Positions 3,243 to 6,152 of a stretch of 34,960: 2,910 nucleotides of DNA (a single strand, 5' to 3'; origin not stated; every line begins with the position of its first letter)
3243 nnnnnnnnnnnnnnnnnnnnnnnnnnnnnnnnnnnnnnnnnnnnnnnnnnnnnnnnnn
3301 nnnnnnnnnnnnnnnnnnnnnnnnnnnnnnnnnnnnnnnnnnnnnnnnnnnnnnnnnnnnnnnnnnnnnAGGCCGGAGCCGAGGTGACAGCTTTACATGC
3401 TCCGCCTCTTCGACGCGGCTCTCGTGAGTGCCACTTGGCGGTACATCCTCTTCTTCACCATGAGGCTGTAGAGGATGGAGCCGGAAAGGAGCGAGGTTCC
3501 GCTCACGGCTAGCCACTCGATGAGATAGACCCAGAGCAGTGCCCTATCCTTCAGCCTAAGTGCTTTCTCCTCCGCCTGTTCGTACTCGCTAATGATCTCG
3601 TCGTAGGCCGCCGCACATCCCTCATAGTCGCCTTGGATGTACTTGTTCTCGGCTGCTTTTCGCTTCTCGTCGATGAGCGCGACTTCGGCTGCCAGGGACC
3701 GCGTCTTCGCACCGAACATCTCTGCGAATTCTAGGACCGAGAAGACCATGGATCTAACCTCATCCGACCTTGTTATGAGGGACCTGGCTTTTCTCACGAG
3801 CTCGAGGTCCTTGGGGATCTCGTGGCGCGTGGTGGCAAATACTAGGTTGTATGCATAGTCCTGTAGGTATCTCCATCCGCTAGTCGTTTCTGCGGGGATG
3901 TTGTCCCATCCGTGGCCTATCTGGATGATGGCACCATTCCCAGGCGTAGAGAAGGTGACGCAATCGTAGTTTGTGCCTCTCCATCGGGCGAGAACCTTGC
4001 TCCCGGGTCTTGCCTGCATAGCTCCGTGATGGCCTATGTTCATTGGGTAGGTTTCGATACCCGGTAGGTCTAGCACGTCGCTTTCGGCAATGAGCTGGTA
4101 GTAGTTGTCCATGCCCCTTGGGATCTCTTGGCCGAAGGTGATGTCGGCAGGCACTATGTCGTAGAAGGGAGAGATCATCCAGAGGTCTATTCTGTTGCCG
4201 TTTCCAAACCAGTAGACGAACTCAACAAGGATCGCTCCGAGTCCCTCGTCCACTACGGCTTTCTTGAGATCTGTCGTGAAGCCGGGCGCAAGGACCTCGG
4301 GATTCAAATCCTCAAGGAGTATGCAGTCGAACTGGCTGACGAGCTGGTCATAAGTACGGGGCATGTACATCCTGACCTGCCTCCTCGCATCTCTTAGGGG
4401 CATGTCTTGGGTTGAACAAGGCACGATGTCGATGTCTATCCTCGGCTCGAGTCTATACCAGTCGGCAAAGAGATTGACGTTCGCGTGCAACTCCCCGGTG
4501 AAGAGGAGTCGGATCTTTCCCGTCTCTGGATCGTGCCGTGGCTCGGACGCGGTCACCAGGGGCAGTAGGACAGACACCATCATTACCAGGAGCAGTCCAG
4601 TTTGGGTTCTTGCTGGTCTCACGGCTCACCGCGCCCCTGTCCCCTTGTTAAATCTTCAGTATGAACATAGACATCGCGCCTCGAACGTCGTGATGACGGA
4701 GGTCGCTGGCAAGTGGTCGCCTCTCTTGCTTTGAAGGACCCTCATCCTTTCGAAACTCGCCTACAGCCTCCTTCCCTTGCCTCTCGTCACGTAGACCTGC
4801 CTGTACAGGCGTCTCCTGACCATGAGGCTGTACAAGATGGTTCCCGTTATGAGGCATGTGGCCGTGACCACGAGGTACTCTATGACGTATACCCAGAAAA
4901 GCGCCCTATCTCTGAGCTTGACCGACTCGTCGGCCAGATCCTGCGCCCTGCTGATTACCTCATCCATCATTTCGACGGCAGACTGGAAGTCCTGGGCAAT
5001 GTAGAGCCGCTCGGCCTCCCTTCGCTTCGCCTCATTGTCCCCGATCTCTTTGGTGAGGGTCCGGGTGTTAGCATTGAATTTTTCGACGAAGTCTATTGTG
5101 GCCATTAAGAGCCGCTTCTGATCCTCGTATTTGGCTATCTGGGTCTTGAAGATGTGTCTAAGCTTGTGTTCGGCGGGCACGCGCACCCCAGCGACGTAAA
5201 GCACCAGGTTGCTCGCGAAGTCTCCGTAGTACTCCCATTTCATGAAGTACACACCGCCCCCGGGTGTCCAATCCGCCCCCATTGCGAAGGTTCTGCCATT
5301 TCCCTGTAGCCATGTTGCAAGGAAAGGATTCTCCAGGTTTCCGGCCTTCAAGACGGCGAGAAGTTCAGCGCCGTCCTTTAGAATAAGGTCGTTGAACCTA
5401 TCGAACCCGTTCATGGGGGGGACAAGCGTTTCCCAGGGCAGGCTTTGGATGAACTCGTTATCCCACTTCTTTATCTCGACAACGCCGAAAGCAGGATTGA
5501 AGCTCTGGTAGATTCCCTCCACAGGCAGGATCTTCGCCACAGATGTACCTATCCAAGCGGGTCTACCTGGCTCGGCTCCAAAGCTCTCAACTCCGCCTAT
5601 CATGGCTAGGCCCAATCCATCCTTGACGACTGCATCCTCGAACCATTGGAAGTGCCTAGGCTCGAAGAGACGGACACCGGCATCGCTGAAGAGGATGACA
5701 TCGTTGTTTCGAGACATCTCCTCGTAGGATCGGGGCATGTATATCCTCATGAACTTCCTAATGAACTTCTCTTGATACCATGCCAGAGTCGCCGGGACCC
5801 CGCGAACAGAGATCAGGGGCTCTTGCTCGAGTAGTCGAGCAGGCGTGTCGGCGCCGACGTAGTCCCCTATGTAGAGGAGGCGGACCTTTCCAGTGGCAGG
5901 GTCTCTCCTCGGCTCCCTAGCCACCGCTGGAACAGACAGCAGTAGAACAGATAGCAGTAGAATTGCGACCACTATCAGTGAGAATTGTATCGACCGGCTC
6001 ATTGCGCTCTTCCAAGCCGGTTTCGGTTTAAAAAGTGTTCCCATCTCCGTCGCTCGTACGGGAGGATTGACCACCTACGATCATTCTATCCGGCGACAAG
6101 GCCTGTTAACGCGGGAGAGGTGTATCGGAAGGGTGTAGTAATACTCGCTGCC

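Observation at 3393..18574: Expanded family of type-I membrane proteins whose C-terminal helix and cytoplasmic tail are their most conserved part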

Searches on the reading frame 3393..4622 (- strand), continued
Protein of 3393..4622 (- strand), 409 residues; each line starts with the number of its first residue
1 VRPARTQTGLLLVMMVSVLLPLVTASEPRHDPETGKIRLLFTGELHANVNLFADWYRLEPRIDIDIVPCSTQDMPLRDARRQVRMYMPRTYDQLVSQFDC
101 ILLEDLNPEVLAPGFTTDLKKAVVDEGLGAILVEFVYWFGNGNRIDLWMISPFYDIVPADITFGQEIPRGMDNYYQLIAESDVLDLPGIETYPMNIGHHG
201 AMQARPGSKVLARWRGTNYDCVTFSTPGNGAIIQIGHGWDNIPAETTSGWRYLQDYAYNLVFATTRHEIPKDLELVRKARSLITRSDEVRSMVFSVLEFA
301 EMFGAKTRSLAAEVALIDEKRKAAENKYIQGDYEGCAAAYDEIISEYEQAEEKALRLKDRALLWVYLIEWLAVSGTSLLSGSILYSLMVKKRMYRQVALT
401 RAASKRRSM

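Call 67: list_cluster_members(proteins=[P0004, P0006, P0012, P0020, P0021, P0027, P0029, P0032, P0035, P0042])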
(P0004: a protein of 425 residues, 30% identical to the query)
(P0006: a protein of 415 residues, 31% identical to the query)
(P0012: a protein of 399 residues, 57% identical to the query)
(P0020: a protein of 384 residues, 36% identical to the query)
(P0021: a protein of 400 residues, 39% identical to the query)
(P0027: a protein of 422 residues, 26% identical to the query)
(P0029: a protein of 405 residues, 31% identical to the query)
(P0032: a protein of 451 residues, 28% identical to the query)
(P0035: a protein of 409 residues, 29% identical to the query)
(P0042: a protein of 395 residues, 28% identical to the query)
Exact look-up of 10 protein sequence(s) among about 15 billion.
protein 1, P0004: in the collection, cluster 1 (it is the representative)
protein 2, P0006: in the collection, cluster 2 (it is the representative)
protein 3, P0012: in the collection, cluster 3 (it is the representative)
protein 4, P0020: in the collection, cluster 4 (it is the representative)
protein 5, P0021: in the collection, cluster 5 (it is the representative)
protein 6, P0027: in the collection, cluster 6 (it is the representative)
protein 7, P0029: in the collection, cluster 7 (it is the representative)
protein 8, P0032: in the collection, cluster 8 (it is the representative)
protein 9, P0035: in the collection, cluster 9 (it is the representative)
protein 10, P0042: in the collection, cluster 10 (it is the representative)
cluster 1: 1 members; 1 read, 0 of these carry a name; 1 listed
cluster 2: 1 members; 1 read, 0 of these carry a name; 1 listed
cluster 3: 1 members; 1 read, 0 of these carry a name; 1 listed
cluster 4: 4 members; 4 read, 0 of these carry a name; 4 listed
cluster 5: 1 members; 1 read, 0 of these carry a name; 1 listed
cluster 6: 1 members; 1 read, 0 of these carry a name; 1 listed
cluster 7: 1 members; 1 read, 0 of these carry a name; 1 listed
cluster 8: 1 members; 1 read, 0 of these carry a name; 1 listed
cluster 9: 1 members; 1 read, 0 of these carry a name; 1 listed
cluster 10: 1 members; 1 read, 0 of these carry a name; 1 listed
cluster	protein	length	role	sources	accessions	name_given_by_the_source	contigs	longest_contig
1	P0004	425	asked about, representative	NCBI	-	-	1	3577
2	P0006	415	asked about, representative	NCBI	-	-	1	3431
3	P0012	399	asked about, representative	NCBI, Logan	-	-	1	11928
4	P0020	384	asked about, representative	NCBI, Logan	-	-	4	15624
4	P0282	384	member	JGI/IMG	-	-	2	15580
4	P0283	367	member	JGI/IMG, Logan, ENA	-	-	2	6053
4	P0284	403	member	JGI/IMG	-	-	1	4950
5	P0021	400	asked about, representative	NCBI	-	-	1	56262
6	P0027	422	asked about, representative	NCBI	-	-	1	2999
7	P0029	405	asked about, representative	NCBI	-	-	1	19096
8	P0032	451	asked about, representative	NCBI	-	-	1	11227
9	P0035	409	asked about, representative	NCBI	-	-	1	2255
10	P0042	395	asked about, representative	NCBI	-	-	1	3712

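Call 68: find_encoding_contigs(protein=P0021, flank=10000, max_places=1)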
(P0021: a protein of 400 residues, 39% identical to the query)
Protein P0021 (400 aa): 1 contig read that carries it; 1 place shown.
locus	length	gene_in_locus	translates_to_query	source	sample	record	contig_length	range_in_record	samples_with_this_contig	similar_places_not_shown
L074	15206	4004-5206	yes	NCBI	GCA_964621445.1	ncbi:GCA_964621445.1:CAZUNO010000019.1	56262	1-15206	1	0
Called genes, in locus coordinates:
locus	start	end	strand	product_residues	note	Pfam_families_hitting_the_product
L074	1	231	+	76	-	?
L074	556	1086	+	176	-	PF00156:Pribosyltran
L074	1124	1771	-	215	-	PF13489:Methyltransf_23 (weak), PF13847:Methyltransf_31, PF08241:Methyltransf_11, PF08242:Methyltransf_12, PF13649:Methyltransf_25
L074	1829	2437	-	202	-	-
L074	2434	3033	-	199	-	-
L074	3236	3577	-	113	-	PF00079:Serpin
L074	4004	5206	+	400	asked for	-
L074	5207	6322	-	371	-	PF04123:DUF373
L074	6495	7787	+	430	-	PF00330:Aconitase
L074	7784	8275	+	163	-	PF00694:Aconitase_C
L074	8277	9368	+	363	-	PF00180:Iso_dh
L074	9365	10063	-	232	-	PF01909:NTP_transf_2 (weak)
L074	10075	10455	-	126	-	-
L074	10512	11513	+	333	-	PF00586:AIRS, PF02769:AIRS_C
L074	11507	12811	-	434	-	PF10150:RNase_E_G, PF04167:DUF402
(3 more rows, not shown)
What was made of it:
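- Some copies sit among housekeeping genes (call 68).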

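Call 69: find_encoding_contigs(protein=P0018, flank=10000, max_places=1)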
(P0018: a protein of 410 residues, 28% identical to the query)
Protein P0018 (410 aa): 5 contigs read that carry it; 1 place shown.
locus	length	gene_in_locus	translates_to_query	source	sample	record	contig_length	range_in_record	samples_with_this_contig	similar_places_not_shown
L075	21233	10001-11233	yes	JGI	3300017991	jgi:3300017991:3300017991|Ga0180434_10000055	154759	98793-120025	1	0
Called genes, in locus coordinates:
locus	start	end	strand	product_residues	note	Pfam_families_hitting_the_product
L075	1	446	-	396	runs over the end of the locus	PF00999:Na_H_Exchanger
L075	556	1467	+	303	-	PF00701:DHDPS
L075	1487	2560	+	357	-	PF01208:URO-D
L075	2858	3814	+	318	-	PF02661:Fic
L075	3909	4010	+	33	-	-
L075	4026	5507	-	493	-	-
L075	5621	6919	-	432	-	-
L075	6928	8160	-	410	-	-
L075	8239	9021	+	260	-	PF00135:COesterase (faint), PF20434:BD-FAE, PF07859:Abhydrolase_3, PF00326:Peptidase_S9, PF01738:DLH (faint)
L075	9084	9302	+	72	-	PF01402:RHH_1 (weak)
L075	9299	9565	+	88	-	PF05016:ParE_toxin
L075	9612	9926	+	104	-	PF01155:HypA (faint), PF12773:DZR (faint), PF13240:Zn_Ribbon_1 (faint), PF13248:Zn_ribbon_3 (faint), PF17032:Zn_ribbon_15 (faint), PF24463:DUF7577 (weak)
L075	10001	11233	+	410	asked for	-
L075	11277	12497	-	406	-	-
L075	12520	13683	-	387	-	PF06849:DUF1246, PF06973:DUF1297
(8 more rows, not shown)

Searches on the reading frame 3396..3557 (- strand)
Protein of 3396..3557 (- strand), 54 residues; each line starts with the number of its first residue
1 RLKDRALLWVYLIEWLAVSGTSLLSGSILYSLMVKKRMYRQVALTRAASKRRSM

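Call 40: find_homologous_proteins(query=A4, max_evalue=0.01)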
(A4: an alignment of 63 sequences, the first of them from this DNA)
Query A4 (63 sequences) (54 aa, profile of the alignment): 55 proteins with E <= 0.01 among 104 candidates.
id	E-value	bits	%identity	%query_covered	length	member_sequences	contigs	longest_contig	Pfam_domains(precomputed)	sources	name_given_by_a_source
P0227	8.1e-23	97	67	89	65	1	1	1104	-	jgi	jgi:hypothetical protein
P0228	8.7e-23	97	64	83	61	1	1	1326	-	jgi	jgi:hypothetical protein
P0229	1.6e-22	96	63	85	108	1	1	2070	-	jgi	jgi:hypothetical protein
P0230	6.6e-22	94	46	96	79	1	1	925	-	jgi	jgi:hypothetical protein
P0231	7.5e-22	94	49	91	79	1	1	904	-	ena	-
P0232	1.2e-21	94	62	87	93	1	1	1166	-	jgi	jgi:hypothetical protein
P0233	1.8e-21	93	62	87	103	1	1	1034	-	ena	-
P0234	2.0e-21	93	57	85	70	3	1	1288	-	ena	-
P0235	2.1e-21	93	63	85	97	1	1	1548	-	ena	-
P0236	2.2e-21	93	46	85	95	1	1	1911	-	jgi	-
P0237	2.3e-21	93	50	85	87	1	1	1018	-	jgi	-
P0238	3.1e-21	92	54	93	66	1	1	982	-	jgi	-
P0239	3.4e-21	92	52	85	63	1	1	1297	-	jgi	jgi:hypothetical protein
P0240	6.8e-21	91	57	85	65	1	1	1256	-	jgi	jgi:hypothetical protein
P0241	8.3e-21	91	48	85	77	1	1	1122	-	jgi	jgi:hypothetical protein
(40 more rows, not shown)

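Call 57: search_protein_families(library=ncbifam, proteins=[window:3396-3557:-], max_evalue=10)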
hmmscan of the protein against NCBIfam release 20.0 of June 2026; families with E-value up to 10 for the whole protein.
seq(54 aa): 0 families

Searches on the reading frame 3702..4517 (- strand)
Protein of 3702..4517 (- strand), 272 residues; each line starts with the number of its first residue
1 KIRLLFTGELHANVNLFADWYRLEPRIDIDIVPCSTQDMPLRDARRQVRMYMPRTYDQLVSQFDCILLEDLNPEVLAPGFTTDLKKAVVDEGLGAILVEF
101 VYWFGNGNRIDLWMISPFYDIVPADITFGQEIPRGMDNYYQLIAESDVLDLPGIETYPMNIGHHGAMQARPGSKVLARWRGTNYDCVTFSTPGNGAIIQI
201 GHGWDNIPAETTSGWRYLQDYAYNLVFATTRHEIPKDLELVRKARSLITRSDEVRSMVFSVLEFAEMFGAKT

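Call 32: search_protein_representatives(alignment_id=A2)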
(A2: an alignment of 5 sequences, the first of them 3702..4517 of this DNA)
Query: 5 sequences, 282 profile positions. Proteins with E-value up to 0.001 (for the whole library): 616; up to 1e-10: 271; up to 1e-30: 118. The best 150 are listed.
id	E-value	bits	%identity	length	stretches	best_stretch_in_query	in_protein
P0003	8.9e-101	353.3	-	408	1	1-282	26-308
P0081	1.4e-94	333.0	-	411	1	1-282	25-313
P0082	6.5e-94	330.8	-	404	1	1-281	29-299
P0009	3.3e-84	298.9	-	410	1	1-282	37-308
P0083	2.2e-69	250.3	-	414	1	1-281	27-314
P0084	4.9e-69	249.1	-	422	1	1-282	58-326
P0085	8.4e-69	248.4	-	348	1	1-280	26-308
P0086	3.0e-68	246.5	-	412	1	1-282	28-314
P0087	8.9e-67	241.7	-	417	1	1-282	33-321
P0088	5.4e-62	226.0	-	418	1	1-282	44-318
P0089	1.0e-59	218.6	-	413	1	1-282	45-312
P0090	1.4e-58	214.8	-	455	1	1-280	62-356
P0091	2.8e-58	213.8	-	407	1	1-282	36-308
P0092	3.3e-58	213.6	-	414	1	1-281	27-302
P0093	8.7e-57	209.0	-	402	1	2-282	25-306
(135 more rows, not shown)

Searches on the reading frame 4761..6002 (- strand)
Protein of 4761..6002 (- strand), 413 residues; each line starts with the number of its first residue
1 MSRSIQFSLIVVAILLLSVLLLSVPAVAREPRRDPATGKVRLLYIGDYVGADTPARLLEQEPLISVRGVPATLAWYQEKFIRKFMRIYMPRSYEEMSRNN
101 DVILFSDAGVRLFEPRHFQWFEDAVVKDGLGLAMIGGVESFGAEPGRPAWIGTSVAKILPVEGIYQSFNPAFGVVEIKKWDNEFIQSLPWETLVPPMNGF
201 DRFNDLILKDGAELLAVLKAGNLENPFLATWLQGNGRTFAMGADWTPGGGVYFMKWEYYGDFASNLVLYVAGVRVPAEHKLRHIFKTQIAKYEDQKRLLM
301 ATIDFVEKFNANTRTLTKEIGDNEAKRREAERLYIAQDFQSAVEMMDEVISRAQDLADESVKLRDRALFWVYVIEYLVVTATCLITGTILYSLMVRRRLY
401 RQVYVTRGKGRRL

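Call 4: search_protein_families(library=pfam, proteins=[window:4761-6002:-], max_evalue=1)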
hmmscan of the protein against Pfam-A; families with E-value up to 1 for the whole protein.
window:4761-6002:- (413 aa): 3 families
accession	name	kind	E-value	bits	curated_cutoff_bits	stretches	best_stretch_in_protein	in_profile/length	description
PF07090.17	GATase1_like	-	1.8e-10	41.3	27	1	124-267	102-242/247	Putative glutamine amidotransferase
PF11178.13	DUF2963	-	0.14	12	22.6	1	302-319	33-50/52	Protein of unknown function (DUF2963)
PF02687.27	FtsX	-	0.18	12.3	25.5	1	364-394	39-69/120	FtsX-like permease C-terminal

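Call 5: search_protein_families(library=ncbifam, proteins=[window:4761-6002:-], max_evalue=1)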
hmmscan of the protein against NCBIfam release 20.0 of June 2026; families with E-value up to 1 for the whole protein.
window:4761-6002:- (413 aa): 1 family
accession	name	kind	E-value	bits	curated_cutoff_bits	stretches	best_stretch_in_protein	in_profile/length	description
NF006109.0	PRK08260.1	subfamily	0.084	12.1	320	1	199-253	21-75/296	enoyl-CoA hydratase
